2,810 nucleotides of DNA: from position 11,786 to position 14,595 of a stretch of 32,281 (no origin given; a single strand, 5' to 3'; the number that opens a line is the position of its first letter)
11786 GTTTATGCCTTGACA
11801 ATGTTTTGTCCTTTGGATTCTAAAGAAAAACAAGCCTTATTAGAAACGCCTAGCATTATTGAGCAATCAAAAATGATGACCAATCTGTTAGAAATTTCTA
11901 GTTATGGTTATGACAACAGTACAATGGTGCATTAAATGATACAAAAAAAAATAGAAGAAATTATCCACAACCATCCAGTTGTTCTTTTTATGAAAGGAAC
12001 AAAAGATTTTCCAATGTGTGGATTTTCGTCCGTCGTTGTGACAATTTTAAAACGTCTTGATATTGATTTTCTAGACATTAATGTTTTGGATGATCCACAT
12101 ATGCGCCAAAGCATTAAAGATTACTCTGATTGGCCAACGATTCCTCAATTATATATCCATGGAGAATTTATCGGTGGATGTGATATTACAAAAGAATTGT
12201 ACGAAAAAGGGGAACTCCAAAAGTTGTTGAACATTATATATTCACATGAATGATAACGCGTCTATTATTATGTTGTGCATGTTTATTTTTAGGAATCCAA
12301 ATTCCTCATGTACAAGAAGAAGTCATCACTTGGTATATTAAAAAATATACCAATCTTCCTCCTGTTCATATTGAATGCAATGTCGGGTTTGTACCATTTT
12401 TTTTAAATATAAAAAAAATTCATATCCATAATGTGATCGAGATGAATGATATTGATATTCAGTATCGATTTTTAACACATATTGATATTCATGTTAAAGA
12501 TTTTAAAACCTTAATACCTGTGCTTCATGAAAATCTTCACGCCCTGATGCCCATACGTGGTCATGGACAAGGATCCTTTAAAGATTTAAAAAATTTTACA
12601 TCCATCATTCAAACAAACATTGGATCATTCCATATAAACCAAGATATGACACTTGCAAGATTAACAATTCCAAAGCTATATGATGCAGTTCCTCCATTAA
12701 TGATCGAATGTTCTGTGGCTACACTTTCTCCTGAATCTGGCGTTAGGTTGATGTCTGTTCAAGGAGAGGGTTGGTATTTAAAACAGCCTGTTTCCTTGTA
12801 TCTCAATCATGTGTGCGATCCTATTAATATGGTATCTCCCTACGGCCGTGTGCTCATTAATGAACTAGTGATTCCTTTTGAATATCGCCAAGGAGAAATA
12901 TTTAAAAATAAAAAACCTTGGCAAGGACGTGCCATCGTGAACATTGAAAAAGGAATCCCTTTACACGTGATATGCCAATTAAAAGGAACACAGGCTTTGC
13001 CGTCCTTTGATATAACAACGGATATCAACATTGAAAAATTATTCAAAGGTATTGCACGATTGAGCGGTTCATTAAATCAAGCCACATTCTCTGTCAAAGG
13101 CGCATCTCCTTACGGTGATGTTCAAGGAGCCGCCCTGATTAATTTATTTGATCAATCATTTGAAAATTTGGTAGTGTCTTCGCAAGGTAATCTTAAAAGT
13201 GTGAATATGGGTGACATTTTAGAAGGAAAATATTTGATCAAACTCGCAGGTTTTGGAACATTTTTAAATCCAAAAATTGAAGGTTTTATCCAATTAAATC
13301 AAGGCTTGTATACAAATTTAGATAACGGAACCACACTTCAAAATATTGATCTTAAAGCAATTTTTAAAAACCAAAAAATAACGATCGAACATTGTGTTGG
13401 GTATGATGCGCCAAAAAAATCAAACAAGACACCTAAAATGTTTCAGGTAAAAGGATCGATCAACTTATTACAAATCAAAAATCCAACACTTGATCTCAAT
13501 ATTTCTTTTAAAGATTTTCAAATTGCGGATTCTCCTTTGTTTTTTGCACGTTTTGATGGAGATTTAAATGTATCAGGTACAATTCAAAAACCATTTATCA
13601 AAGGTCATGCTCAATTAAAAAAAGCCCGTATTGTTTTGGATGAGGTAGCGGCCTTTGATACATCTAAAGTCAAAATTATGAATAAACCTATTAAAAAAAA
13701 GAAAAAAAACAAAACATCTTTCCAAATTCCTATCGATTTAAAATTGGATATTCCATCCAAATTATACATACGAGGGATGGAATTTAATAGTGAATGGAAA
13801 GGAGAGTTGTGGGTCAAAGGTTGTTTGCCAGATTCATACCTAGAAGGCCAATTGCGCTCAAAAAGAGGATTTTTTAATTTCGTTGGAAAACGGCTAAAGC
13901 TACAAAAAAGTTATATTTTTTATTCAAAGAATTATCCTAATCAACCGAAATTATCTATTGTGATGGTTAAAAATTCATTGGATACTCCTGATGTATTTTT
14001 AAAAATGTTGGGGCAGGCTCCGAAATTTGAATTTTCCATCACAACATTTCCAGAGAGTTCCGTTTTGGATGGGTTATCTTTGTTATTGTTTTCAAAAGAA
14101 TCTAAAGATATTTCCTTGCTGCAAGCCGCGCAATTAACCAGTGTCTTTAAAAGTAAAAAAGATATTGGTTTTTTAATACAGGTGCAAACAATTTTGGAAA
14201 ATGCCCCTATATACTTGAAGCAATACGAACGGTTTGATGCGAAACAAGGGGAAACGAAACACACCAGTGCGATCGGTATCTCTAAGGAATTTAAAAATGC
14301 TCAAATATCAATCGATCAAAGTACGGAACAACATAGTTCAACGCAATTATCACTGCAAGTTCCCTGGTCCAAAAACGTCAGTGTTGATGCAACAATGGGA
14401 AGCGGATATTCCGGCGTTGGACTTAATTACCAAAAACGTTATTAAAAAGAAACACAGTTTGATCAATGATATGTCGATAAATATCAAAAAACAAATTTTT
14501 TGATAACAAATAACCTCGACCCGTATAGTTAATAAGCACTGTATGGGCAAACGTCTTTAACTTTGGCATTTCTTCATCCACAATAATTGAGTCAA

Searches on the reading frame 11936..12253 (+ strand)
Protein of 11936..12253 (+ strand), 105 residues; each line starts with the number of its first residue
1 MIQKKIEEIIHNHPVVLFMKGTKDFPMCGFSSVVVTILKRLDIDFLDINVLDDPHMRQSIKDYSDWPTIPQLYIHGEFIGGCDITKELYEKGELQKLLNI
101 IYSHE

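Call 24: search_protein_families(library=pfam, proteins=[window:11936-12253:+], max_evalue=0.01)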
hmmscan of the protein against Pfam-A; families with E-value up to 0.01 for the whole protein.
window:11936-12253:+ (105 aa): 1 family
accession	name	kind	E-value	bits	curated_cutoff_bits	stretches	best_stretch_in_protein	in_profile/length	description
PF00462.30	Glutaredoxin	-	2e-19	70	22.9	1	15-79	1-60/60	Glutaredoxin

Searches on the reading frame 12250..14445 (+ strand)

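Call 23: search_protein_families(library=ncbifam, proteins=[window:12250-14445:+], max_evalue=0.01)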
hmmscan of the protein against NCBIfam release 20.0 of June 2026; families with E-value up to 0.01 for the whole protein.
window:12250-14445:+ (731 aa): 1 family
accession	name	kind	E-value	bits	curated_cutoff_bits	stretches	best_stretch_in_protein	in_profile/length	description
NF047952.2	ATportTamB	equivalog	1e-09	36.9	825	1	325-581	840-1093/1240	autotransporter assembly complex protein TamB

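Call 24: search_protein_families(library=pfam, proteins=[window:12250-14445:+], max_evalue=0.01)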
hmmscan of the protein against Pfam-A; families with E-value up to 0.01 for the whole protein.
window:12250-14445:+ (731 aa): 1 family
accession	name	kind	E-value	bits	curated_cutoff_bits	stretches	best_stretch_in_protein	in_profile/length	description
PF04357.19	TamB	-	1.6e-37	130.1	22.4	1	398-731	13-381/381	TamB, inner membrane protein subunit of TAM complex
